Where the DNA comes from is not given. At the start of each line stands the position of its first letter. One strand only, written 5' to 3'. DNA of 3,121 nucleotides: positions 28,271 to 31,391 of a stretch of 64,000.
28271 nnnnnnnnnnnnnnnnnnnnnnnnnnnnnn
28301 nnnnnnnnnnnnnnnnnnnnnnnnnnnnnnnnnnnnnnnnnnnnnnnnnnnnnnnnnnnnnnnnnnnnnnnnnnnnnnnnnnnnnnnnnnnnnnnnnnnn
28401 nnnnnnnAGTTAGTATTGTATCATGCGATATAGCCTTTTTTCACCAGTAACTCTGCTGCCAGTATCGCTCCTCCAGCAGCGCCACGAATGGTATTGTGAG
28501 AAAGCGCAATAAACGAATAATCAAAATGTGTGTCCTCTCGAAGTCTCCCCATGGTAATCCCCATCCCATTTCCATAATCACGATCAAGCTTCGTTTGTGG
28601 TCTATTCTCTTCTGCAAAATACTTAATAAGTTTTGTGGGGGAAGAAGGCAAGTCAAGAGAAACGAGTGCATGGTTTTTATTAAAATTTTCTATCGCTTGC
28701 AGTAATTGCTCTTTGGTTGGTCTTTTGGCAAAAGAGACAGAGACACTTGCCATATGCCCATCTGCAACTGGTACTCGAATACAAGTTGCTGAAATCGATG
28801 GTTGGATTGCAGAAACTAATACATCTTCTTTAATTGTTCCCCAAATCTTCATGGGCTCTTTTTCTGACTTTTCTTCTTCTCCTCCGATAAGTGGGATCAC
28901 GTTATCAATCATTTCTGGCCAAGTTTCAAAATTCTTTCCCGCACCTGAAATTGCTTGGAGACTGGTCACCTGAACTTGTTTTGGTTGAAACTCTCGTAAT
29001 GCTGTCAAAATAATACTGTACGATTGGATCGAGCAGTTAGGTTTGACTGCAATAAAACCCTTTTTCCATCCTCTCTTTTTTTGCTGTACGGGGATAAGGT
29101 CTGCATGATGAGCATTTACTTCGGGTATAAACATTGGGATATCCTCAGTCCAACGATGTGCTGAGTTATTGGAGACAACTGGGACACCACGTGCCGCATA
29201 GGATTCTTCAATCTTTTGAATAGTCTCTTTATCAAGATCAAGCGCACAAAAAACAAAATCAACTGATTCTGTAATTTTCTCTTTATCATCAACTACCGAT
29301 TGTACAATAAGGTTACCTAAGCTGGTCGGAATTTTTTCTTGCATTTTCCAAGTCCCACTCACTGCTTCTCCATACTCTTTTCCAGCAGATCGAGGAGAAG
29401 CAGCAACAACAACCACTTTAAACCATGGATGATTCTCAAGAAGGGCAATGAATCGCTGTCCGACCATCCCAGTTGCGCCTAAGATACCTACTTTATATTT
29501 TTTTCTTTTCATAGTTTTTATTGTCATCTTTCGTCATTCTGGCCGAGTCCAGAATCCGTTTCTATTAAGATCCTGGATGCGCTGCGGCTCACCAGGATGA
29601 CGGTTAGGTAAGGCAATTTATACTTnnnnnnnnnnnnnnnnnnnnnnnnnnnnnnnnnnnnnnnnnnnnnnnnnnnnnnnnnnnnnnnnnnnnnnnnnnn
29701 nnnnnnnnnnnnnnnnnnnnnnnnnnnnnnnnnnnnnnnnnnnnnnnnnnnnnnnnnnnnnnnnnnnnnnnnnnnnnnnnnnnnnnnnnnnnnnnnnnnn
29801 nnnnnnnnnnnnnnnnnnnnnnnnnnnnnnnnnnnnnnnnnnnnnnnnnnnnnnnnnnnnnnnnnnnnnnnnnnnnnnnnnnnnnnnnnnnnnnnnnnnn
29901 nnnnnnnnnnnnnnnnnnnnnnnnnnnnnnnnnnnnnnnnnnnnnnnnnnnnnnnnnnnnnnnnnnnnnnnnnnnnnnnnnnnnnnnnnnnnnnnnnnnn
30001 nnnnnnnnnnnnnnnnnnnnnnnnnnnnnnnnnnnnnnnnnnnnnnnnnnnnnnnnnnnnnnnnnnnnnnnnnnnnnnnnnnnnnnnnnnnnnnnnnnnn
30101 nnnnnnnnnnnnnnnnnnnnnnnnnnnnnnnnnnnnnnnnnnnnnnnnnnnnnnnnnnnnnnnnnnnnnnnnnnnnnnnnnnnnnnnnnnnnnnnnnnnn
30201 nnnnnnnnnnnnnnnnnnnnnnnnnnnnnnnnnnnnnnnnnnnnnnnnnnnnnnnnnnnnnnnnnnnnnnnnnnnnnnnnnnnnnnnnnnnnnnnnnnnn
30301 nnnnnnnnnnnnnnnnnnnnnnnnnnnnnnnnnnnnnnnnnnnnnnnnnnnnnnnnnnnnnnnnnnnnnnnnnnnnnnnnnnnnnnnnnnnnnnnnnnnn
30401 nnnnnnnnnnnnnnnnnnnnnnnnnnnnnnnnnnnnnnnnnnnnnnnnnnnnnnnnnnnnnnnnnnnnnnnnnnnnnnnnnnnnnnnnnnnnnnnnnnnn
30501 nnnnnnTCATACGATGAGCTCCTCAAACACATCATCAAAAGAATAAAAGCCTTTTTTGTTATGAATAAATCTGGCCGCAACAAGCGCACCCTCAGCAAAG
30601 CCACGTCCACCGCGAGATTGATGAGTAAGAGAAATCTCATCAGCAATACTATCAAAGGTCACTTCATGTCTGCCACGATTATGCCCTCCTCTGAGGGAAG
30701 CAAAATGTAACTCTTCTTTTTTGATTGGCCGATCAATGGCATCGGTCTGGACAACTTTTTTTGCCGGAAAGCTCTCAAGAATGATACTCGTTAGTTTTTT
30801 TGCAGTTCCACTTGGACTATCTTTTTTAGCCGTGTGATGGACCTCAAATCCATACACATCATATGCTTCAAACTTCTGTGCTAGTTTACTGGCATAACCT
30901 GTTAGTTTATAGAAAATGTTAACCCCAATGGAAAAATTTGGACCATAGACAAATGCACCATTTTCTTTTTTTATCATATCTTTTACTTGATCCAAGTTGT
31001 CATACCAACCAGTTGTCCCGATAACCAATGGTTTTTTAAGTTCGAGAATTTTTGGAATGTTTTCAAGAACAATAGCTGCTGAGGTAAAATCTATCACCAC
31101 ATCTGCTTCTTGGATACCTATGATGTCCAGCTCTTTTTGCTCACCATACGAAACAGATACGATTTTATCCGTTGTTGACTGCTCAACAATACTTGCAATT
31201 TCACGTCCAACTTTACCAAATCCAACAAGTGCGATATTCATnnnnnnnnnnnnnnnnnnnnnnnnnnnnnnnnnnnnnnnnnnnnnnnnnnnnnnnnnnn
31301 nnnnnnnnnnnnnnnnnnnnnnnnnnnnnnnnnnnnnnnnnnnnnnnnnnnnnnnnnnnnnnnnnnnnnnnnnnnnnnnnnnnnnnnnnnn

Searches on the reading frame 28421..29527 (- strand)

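Call 4: search_protein_families(library=pfam, proteins=[window:28421-29527:-], max_evalue=0.01)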
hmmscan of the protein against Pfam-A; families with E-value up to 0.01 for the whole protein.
window:28421-29527:- (368 aa): 4 families
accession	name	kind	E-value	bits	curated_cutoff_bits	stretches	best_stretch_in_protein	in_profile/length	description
PF01118.30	Semialdhyde_dh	-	5.2e-30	104.8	26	1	12-143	1-119/121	Semialdehyde dehydrogenase, NAD binding domain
PF02774.23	Semialdhyde_dhC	-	5.1e-28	98.9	26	1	177-347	4-183/184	Semialdehyde dehydrogenase, dimerisation domain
PF01113.26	DapB_N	-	0.0013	19.3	25.6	1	12-72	2-63/124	Dihydrodipicolinate reductase, N-terminus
PF02800.25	Gp_dh_C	-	0.0025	17.8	24.4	1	241-284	68-111/158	Glyceraldehyde 3-phosphate dehydrogenase, C-terminal domain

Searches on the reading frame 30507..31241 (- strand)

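Call 4: search_protein_families(library=pfam, proteins=[window:30507-31241:-], max_evalue=0.01)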
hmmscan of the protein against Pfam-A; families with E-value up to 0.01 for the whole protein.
window:30507-31241:- (244 aa): 2 families
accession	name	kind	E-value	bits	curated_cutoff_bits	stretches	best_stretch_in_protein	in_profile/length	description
PF05173.19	DapB_C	-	5.6e-30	104.3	27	1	106-238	1-120/121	Dihydrodipicolinate reductase, C-terminus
PF01113.26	DapB_N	-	6.1e-15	55.9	25.6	1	1-103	1-124/124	Dihydrodipicolinate reductase, N-terminus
